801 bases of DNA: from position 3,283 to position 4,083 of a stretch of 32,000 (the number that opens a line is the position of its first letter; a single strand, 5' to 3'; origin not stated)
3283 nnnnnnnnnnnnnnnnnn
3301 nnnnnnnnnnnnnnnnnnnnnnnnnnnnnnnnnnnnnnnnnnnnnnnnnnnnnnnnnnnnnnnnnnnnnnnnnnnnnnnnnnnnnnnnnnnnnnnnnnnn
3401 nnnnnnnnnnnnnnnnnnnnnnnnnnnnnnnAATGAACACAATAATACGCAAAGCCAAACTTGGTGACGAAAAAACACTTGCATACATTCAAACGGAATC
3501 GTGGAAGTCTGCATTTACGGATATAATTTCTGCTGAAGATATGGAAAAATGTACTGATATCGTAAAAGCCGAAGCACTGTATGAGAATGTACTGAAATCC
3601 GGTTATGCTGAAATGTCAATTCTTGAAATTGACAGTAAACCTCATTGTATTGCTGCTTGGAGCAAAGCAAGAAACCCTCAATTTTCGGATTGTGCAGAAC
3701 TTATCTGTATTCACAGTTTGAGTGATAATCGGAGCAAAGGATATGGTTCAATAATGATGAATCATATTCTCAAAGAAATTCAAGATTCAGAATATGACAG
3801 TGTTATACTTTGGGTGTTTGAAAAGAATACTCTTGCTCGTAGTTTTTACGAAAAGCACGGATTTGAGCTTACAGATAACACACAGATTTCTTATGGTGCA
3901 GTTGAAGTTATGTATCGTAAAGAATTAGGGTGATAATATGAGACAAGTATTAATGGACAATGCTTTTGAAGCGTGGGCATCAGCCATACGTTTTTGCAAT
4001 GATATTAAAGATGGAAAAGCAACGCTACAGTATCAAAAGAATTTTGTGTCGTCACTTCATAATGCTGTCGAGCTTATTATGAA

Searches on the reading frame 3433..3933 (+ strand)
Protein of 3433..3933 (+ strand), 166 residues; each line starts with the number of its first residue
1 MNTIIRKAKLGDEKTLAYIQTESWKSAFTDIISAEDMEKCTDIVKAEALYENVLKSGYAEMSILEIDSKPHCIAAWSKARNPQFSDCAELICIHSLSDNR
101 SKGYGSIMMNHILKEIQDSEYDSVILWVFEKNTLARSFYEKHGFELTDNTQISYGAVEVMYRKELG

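Call 3: search_protein_families(library=pfam, proteins=[window:3433-3933:+], max_evalue=0.1)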
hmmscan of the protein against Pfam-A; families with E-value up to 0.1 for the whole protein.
window:3433-3933:+ (166 aa): 7 families
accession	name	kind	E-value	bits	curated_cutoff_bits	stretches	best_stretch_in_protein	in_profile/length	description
PF00583.31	Acetyltransf_1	-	1.2e-09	38.9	20.7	1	73-144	44-116/116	Acetyltransferase (GNAT) family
PF08445.16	FR47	-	6.2e-09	36.2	22.1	1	86-150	20-83/86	FR47-like protein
PF13673.13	Acetyltransf_10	-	1.1e-07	32.3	23.6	1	32-165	5-128/128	Acetyltransferase (GNAT) domain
PF13508.13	Acetyltransf_7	-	1.9e-07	31.8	27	1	91-145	34-83/84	Acetyltransferase (GNAT) domain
PF13527.13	Acetyltransf_9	-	0.00073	20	25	1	86-146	71-126/127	Acetyltransferase (GNAT) domain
PF13420.13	Acetyltransf_4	-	0.0031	18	24.3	1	63-148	51-138/155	Acetyltransferase (GNAT) domain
PF05777.17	Acp26Ab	-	0.038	15.1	25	0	82-119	16-54/90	Drosophila accessory gland-specific peptide 26Ab (Acp26Ab)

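Call 4: search_protein_families(library=padloc, proteins=[window:3433-3933:+], max_evalue=0.1)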
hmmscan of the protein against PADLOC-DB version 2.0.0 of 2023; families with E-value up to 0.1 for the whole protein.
window:3433-3933:+ (166 aa): 0 families

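Call 6: search_protein_families(library=ncbifam, proteins=[window:3433-3933:+], max_evalue=0.1)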
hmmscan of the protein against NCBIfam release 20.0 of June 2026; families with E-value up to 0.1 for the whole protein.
window:3433-3933:+ (166 aa): 20 families
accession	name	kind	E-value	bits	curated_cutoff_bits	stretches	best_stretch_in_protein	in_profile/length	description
TIGR01575.1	rimI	equivalog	3.2e-08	33.8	86.4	1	88-151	56-119/132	ribosomal protein S18-alanine N-acetyltransferase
NF053587.1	SpmdActasePaiA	equivalog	9.1e-08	32.1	250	1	1-150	1-153/172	spermidine/spermine N(1)-acetyltransferase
NF040503.1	resist_ArsN1a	equivalog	3.8e-07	30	170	1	60-145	46-134/159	arsinothricin resistance N-acetyltransferase ArsN1 family A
TIGR03585.1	PseH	equivalog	4.7e-05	23.5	93.1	1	99-148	88-137/156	UDP-4-amino-4,6-dideoxy-N-acetyl-beta-L-altrosamine N-acetyltransferase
TIGR03448.1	mycothiol_MshD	equivalog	6.2e-05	22.4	163.1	1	76-148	217-289/294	mycothiol synthase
NF000482.1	AAC_3_XI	exception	0.00025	20.9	300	1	97-164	85-147/148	aminoglycoside N-acetyltransferase AAC(3)-XI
NF007853.0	PRK10562.1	equivalog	0.00026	21.2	125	1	102-150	83-126/146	N-acetyltransferase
NF007025.1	PRK09491.1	equivalog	0.00041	20.3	173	1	86-148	61-123/145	ribosomal protein S18-alanine N-acetyltransferase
NF002959.0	PRK03624.1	equivalog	0.0021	17.8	124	1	98-151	83-136/147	GNAT family acetyltransferase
NF005921.0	PRK07922.1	equivalog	0.0029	17.3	180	1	84-162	68-141/170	amino-acid N-acetyltransferase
NF005840.0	PRK07757.1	equivalog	0.0036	17.2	154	1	86-152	65-126/153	N-acetyltransferase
NF007807.0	PRK10514.1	equivalog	0.0092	15.9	134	1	98-151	81-129/147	acetyltransferase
NF003641.0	PRK05279.1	equivalog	0.0094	14.8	344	1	61-150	336-418/441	amino-acid N-acetyltransferase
NF041158.1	Spm_actase_Thplmales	equivalog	0.019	15.3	225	1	4-56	3-56/115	spermidine N(1)-acetyltransferase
NF040501.1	resist_ArsN2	equivalog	0.02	14.5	125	1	97-152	58-109/133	arsenic resistance N-acetyltransferase ArsN2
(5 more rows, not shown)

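Call 25: find_homologous_proteins(query=window:3433-3933:+, max_evalue=1e-10)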
Query window:3433-3933:+ (166 aa): 1299 proteins with E <= 1e-10 among 1307 candidates; the best 120 are listed.
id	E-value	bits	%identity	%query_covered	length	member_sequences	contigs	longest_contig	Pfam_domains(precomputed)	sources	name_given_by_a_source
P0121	2.2e-105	367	100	100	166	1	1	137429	PF13673.14,PF13508.14,PF08445.17,PF00583.32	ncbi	-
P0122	9.6e-96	336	92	99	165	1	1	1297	PF13673.14,PF13508.14,PF08445.17,PF00583.32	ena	-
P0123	9.7e-96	336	92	99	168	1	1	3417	PF13673.14,PF13508.14,PF08445.17,PF13527.14,PF00583.32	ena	-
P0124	1.3e-91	323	87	99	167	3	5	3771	PF13673.14,PF13508.14,PF08445.17,PF00583.32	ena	-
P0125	1.0e-90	320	87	99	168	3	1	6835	PF13673.14,PF13508.14,PF08445.17,PF00583.32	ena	-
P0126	2.0e-90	319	86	99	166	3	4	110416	PF13673.14,PF13508.14,PF08445.17,PF00583.32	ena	-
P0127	2.1e-90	319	85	99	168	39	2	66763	PF13673.14,PF13420.14,PF13508.14,PF08445.17,PF00583.32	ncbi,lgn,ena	-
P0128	2.6e-90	318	87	99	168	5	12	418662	PF13508.14,PF08445.17,PF00583.32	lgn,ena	-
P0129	7.6e-90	317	85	99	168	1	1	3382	PF13673.14,PF13508.14,PF08445.17,PF00583.32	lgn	-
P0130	8.8e-90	317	86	100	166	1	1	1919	PF13673.14,PF13508.14,PF08445.17,PF00583.32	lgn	-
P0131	1.3e-89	316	85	99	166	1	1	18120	PF13508.14,PF08445.17,PF00583.32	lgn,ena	-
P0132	2.4e-89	315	88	98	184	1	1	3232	PF13673.14,PF13508.14,PF08445.17,PF00583.32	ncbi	-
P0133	3.0e-89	315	86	99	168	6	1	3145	PF13673.14,PF13508.14,PF08445.17,PF00583.32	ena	-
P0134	5.0e-89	314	85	99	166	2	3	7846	PF13673.14,PF13508.14,PF08445.17,PF00583.32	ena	-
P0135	8.1e-89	314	85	99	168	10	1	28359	PF13673.14,PF13508.14,PF08445.17,PF13527.14,PF00583.32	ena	-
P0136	9.7e-89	313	84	99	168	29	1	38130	PF13673.14,PF13508.14,PF08445.17,PF00583.32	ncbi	-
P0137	1.8e-88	313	85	99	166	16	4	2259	PF13673.14,PF13508.14,PF08445.17,PF00583.32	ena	-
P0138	1.9e-88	312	85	99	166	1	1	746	PF13673.14,PF13508.14,PF08445.17,PF00583.32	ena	-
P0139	2.8e-88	312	85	99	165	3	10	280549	PF13673.14,PF13508.14,PF08445.17,PF00583.32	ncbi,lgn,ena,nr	ncbi:MAG: GNAT family N-acetyltransferase [Clostridia bacterium]|nr:GNAT family N-acetyltransferase 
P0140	4.6e-88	311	84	99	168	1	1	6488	PF13673.14,PF13420.14,PF13508.14,PF08445.17,PF00583.32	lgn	-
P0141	4.7e-88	311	84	99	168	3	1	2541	PF13673.14,PF13508.14,PF08445.17,PF00583.32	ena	-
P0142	5.2e-88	311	84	99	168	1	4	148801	PF13508.14,PF08445.17,PF00583.32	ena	-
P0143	5.4e-88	311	85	99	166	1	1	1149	PF13673.14,PF13508.14,PF08445.17,PF00583.32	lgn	-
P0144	5.5e-88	311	84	99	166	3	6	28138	PF13673.14,PF13508.14,PF08445.17,PF00583.32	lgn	-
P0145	6.5e-88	311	83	99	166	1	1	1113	PF13673.14,PF13508.14,PF08445.17,PF00583.32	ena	-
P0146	1.7e-87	309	84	99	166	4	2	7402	PF13673.14,PF13508.14,PF08445.17,PF00583.32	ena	-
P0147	2.9e-87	309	84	99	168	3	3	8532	PF13673.14,PF13508.14,PF08445.17,PF00583.32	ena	-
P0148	3.4e-87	308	85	99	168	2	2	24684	PF13673.14,PF13508.14,PF08445.17,PF00583.32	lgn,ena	-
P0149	3.5e-87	308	84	98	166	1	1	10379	PF13673.14,PF13420.14,PF13508.14,PF08445.17,PF00583.32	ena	-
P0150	5.1e-87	308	85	99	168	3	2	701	PF13673.14,PF13508.14,PF08445.17,PF00583.32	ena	-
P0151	5.9e-87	308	84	99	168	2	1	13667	PF13673.14,PF13508.14,PF08445.17,PF00583.32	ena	-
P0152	8.2e-87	307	85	98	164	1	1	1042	PF13673.14,PF13508.14,PF08445.17,PF00583.32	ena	-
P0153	9.3e-87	307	83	99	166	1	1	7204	PF13673.14,PF13508.14,PF08445.17,PF00583.32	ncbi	-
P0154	1.4e-86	306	82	99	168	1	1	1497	PF13673.14,PF13508.14,PF08445.17,PF00583.32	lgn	-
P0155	1.6e-86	306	83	99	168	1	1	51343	PF13673.14,PF13508.14,PF08445.17,PF00583.32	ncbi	-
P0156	2.4e-86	306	83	99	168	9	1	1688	PF13673.14,PF13508.14,PF08445.17,PF00583.32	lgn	-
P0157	2.7e-86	305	82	99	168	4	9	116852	PF13673.14,PF13420.14,PF13508.14,PF08445.17,PF00583.32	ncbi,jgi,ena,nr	ncbi:MAG: GNAT family N-acetyltransferase [Ruminococcaceae bacterium]|nr:GNAT family N-acetyltransfe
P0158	3.2e-86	305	84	99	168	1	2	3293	PF13673.14,PF13508.14,PF08445.17,PF00583.32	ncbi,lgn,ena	-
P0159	3.7e-86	305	82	99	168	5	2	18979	PF13673.14,PF13508.14,PF08445.17,PF00583.32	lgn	-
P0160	5.0e-86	305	82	99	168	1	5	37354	PF13673.14,PF13420.14,PF13508.14,PF08445.17,PF00583.32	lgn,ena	-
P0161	5.1e-86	305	84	99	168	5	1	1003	PF13673.14,PF13508.14,PF08445.17,PF00583.32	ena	-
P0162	5.4e-86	304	82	99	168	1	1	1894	PF13673.14,PF13508.14,PF08445.17,PF00583.32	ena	-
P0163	6.0e-86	304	83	99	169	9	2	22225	PF13673.14,PF13508.14,PF08445.17,PF00583.32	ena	-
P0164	9.5e-86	304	82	99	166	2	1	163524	PF13673.14,PF13508.14,PF08445.17,PF00583.32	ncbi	-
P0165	1.2e-85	303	82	99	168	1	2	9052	PF13673.14,PF13508.14,PF08445.17,PF00583.32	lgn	-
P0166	1.4e-85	303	82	99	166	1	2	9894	PF13673.14,PF13302.14,PF13508.14,PF08445.17,PF00583.32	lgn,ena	-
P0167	2.1e-85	303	82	99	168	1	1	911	PF13673.14,PF13302.14,PF13508.14,PF08445.17,PF00583.32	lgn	-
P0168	2.1e-85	303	82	99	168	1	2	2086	PF13673.14,PF13508.14,PF08445.17,PF00583.32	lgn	-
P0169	2.4e-85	302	82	99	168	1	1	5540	PF13673.14,PF13508.14,PF08445.17,PF00583.32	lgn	-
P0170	5.8e-85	301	81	99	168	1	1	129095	PF13673.14,PF13420.14,PF13508.14,PF08445.17,PF00583.32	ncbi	-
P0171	7.7e-85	301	82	99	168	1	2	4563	PF13673.14,PF13508.14,PF08445.17,PF00583.32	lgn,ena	-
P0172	2.9e-84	299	81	99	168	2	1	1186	PF13673.14,PF13302.14,PF13508.14,PF08445.17,PF00583.32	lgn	-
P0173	3.6e-84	299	82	99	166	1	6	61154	PF13673.14,PF13508.14,PF08445.17,PF00583.32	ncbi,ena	-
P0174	3.9e-84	298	83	100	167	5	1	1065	PF13673.14,PF13508.14,PF08445.17,PF00583.32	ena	-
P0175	4.2e-84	298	82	99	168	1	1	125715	PF13508.14,PF08445.17,PF00583.32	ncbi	-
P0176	4.5e-84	298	82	99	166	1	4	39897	PF13673.14,PF13508.14,PF08445.17,PF00583.32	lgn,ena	-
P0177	4.8e-84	298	82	99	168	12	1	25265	PF13673.14,PF13508.14,PF08445.17,PF00583.32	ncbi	-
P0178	9.7e-84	297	81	99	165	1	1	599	PF13673.14,PF13508.14,PF08445.17,PF00583.32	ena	-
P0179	9.8e-84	297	81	99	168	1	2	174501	PF13673.14,PF13508.14,PF08445.17,PF00583.32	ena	-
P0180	1.6e-83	296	82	99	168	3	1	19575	PF13673.14,PF13508.14,PF08445.17,PF00583.32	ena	-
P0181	1.9e-83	296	82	99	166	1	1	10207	PF13673.14,PF13508.14,PF08445.17,PF00583.32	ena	-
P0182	2.0e-83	296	81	99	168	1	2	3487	PF13673.14,PF13508.14,PF08445.17,PF13527.14,PF00583.32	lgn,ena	-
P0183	2.9e-83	296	80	99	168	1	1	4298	PF13673.14,PF13508.14,PF08445.17,PF00583.32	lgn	-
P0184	4.4e-83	295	80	99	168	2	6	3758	PF13673.14,PF13508.14,PF08445.17,PF00583.32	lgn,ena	-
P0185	5.5e-83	295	80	99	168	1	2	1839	PF13673.14,PF13508.14,PF08445.17,PF00583.32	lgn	-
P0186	7.5e-83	294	81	99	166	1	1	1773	PF13673.14,PF13508.14,PF08445.17,PF00583.32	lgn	-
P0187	9.2e-83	294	81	99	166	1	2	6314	PF13673.14,PF13508.14,PF08445.17,PF00583.32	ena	-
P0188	1.1e-82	294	79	99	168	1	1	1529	PF13673.14,PF13508.14,PF08445.17,PF00583.32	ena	-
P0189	1.3e-82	293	78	99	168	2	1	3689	PF13673.14,PF13508.14,PF08445.17,PF00583.32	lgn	-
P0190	1.6e-82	293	80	99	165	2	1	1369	PF13673.14,PF13420.14,PF13508.14,PF08445.17,PF00583.32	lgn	-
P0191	2.1e-82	293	82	99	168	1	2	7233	PF13508.14,PF08445.17,PF00583.32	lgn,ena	-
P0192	3.5e-82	292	80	100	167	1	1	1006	PF13673.14,PF13508.14,PF08445.17,PF00583.32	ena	-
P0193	6.8e-82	291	79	99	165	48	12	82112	PF13673.14,PF13508.14,PF08445.17,PF00583.32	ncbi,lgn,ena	-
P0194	7.1e-82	291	79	99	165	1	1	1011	PF13673.14,PF13508.14,PF08445.17,PF00583.32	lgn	-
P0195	8.0e-82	291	79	99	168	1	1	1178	PF13673.14,PF13508.14,PF08445.17,PF00583.32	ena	-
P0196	9.7e-82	291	79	99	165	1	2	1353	PF13673.14,PF13508.14,PF08445.17,PF00583.32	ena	-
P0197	1.9e-81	290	79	99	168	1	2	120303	PF13673.14,PF13420.14,PF13508.14,PF08445.17,PF00583.32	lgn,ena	-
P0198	2.4e-81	289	79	99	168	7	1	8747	PF13673.14,PF13508.14,PF08445.17,PF00583.32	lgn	-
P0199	2.7e-81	289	80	99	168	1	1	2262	PF13673.14,PF13420.14,PF13302.14,PF13508.14,PF08445.17,PF00583.32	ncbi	-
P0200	2.9e-81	289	78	99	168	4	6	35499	PF13673.14,PF13508.14,PF08445.17,PF13527.14,PF00583.32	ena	-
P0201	2.9e-81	289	79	99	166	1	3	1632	PF13673.14,PF13508.14,PF08445.17,PF00583.32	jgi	-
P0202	7.6e-81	288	78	100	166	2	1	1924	PF13673.14,PF13302.14,PF13508.14,PF08445.17,PF00583.32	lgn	-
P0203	1.4e-80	287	79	99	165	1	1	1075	PF13673.14,PF13508.14,PF08445.17,PF00583.32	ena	-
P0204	1.7e-80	287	78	99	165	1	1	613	PF13673.14,PF13508.14,PF08445.17,PF00583.32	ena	-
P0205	3.2e-80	286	77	99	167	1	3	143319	PF13673.14,PF13508.14,PF08445.17,PF00583.32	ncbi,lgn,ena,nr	ncbi:MAG: GNAT family N-acetyltransferase [Clostridia bacterium]|nr:GNAT family N-acetyltransferase 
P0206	5.7e-80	285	77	99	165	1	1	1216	PF13673.14,PF13508.14,PF08445.17,PF00583.32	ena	-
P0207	1.1e-79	284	77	99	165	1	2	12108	PF13673.14,PF13508.14,PF08445.17,PF00583.32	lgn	-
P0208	1.1e-79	284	76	99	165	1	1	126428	PF13673.14,PF13508.14,PF08445.17,PF00583.32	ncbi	-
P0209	1.4e-79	284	76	99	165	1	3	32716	PF13673.14,PF13302.14,PF13508.14,PF08445.17,PF00583.32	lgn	-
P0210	1.9e-79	283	78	99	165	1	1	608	PF13673.14,PF13508.14,PF08445.17,PF00583.32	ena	-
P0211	2.6e-79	283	77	100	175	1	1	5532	PF13673.14,PF13508.14,PF08445.17,PF00583.32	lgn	-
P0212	2.7e-79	283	78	99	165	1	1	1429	PF13673.14,PF13508.14,PF08445.17,PF00583.32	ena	-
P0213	4.1e-79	282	78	99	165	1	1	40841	PF13673.14,PF13508.14,PF08445.17,PF00583.32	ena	-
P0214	4.5e-79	282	78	99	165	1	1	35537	PF13673.14,PF13508.14,PF08445.17,PF00583.32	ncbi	-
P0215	5.3e-79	282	77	99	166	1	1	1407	PF13673.14,PF13508.14,PF08445.17,PF00583.32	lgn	-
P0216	5.8e-79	282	77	99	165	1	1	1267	PF13673.14,PF13508.14,PF08445.17,PF00583.32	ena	-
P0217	5.9e-79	282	77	99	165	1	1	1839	PF13673.14,PF13508.14,PF08445.17,PF00583.32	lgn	-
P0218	6.8e-79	281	78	99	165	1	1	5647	PF13673.14,PF13508.14,PF08445.17,PF00583.32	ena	-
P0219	7.7e-79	281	76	99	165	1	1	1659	PF13508.14,PF08445.17,PF00583.32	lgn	-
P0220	9.1e-79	281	76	99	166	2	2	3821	PF13302.14,PF13508.14,PF08445.17,PF00583.32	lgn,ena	-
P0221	1.4e-78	280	77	99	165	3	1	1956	PF13673.14,PF13420.14,PF13302.14,PF13508.14,PF08445.17,PF00583.32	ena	-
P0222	1.8e-78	280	76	99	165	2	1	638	PF13673.14,PF13508.14,PF08445.17,PF00583.32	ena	-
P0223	2.3e-78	280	76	99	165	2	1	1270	PF13673.14,PF13508.14,PF08445.17,PF00583.32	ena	-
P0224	2.7e-78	279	77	99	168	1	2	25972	PF13508.14,PF08445.17,PF00583.32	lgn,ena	-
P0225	4.8e-78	279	77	99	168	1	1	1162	PF13673.14,PF13508.14,PF08445.17,PF00583.32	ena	-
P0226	7.1e-78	278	76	99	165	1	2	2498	PF13673.14,PF13302.14,PF13508.14,PF08445.17,PF00583.32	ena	-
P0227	1.0e-77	278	76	99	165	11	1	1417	PF13673.14,PF13508.14,PF08445.17,PF00583.32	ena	-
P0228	1.1e-77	277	76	99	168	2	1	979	PF13508.14,PF08445.17,PF00583.32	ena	-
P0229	3.1e-77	276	76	99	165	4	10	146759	PF13673.14,PF13508.14,PF00583.32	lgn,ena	-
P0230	8.1e-77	275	76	99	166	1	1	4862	PF13673.14,PF13420.14,PF13508.14,PF08445.17,PF00583.32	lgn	-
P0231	1.1e-76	274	76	99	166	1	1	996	PF13673.14,PF13508.14,PF08445.17,PF00583.32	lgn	-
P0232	1.5e-76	274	76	99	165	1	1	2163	PF13673.14,PF13508.14,PF08445.17,PF00583.32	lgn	-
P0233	2.4e-76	273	78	99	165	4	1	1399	PF13673.14,PF13420.14,PF13508.14,PF08445.17,PF00583.32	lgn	-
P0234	3.1e-76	273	74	99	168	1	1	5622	PF13673.14,PF13420.14,PF13508.14,PF08445.17,PF13527.14,PF00583.32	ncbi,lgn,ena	-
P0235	6.1e-76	272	75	99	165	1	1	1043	PF13673.14,PF13508.14,PF08445.17,PF00583.32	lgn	-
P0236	9.4e-76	271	75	99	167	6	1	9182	PF13673.14,PF13420.14,PF13508.14,PF08445.17,PF00583.32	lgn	-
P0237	2.1e-75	270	74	99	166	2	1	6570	PF13673.14,PF13508.14,PF08445.17,PF00583.32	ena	-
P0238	2.2e-74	267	75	99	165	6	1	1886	PF13673.14,PF13508.14,PF08445.17,PF00583.32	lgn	-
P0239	2.6e-74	266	74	98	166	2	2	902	PF13673.14,PF13420.14,PF13302.14,PF13508.14,PF08445.17,PF00583.32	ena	-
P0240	9.3e-74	265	72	99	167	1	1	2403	PF13508.14,PF08445.17,PF00583.32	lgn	-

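Call 27: find_encoding_contigs(protein=P0121, flank=6000, max_places=4)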
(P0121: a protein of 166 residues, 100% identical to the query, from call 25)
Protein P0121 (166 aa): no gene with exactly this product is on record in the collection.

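Call 28: find_encoding_contigs(protein=P0128, flank=4000, max_places=10)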
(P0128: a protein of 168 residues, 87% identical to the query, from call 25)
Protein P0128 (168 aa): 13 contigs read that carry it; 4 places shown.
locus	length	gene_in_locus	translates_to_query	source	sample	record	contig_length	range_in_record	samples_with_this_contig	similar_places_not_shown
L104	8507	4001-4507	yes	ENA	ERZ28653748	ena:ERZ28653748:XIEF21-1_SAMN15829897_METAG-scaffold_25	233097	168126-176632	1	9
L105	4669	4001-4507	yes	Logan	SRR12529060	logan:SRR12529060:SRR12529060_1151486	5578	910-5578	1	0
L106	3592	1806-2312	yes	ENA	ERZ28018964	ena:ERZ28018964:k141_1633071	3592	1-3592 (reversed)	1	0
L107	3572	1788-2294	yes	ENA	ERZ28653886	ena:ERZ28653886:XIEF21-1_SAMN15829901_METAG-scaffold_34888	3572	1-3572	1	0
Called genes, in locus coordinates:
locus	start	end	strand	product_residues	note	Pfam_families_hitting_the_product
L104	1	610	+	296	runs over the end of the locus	PF00701:DHDPS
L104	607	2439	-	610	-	PF13522:GATase_6, PF13537:GATase_7, PF00733:Asn_synthase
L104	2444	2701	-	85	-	PF12116:SpoIIID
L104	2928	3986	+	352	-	PF27117:FliB_C (weak)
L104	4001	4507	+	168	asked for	PF00583:Acetyltransf_1, PF13508:Acetyltransf_7 (weak), PF08445:FR47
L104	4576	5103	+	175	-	PF13238:AAA_18 (weak)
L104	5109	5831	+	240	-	PF08765:Mor (faint), PF02195:ParB_N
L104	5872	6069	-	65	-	PF13443:HTH_26 (weak)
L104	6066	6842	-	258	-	PF08220:HTH_DeoR, PF00455:DeoRC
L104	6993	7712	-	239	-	PF02811:PHP (weak)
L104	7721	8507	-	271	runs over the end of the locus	PF01553:Acyltransferase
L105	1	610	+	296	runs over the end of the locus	PF00701:DHDPS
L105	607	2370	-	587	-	PF13522:GATase_6, PF13537:GATase_7, PF00733:Asn_synthase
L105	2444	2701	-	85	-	PF12116:SpoIIID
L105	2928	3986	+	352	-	PF27117:FliB_C (weak)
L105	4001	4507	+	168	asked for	PF00583:Acetyltransf_1, PF13508:Acetyltransf_7 (weak), PF08445:FR47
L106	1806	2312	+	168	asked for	PF00583:Acetyltransf_1, PF13508:Acetyltransf_7 (weak), PF08445:FR47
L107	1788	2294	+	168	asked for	PF00583:Acetyltransf_1, PF13508:Acetyltransf_7 (weak), PF08445:FR47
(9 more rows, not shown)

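Call 30: find_encoding_contigs(protein=P0139, flank=4000, max_places=10)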
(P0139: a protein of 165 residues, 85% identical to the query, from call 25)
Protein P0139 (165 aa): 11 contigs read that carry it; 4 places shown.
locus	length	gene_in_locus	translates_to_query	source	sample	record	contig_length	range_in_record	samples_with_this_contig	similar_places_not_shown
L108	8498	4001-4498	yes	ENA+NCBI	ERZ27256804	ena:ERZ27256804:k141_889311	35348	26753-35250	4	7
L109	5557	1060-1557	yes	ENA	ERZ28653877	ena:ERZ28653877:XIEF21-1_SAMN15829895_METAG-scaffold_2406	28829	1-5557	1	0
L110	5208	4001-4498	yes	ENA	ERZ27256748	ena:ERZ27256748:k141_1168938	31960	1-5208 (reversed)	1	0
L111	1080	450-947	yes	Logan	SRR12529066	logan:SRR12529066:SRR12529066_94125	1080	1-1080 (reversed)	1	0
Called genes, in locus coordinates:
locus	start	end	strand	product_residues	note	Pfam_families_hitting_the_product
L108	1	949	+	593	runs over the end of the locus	-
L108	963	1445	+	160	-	PF13238:AAA_18 (faint)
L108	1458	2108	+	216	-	PF01209:Ubie_methyltran, PF02353:CMAS, PF13489:Methyltransf_23, PF00891:Methyltransf_2 (weak), PF13847:Methyltransf_31, PF08241:Methyltransf_11, PF08242:Methyltransf_12, PF13649:Methyltransf_25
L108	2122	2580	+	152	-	PF13302:Acetyltransf_3, PF00583:Acetyltransf_1, PF13673:Acetyltransf_10, PF13508:Acetyltransf_7, PF08445:FR47 (weak)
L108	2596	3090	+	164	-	PF13671:AAA_33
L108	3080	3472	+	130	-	-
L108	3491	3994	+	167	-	-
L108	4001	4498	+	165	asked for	PF00583:Acetyltransf_1, PF13673:Acetyltransf_10 (weak), PF13508:Acetyltransf_7, PF08445:FR47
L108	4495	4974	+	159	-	-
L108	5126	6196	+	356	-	PF13088:BNR_2, PF02012:BNR (faint)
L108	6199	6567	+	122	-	PF00719:Pyrophosphatase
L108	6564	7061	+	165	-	PF13302:Acetyltransf_3, PF00583:Acetyltransf_1, PF13673:Acetyltransf_10 (faint), PF13508:Acetyltransf_7 (weak)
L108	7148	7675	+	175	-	PF13238:AAA_18 (weak), PF13671:AAA_33 (faint)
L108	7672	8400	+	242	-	PF02195:ParB_N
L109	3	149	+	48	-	?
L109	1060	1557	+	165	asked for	PF00583:Acetyltransf_1, PF13673:Acetyltransf_10 (weak), PF13508:Acetyltransf_7, PF08445:FR47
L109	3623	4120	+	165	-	PF13302:Acetyltransf_3, PF00583:Acetyltransf_1, PF13673:Acetyltransf_10 (faint), PF13508:Acetyltransf_7 (weak)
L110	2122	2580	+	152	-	PF13302:Acetyltransf_3, PF00583:Acetyltransf_1, PF13673:Acetyltransf_10, PF13508:Acetyltransf_7, PF08445:FR47 (weak)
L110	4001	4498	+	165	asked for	PF00583:Acetyltransf_1, PF13673:Acetyltransf_10 (weak), PF13508:Acetyltransf_7, PF08445:FR47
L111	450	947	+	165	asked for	PF00583:Acetyltransf_1, PF13673:Acetyltransf_10 (weak), PF13508:Acetyltransf_7, PF08445:FR47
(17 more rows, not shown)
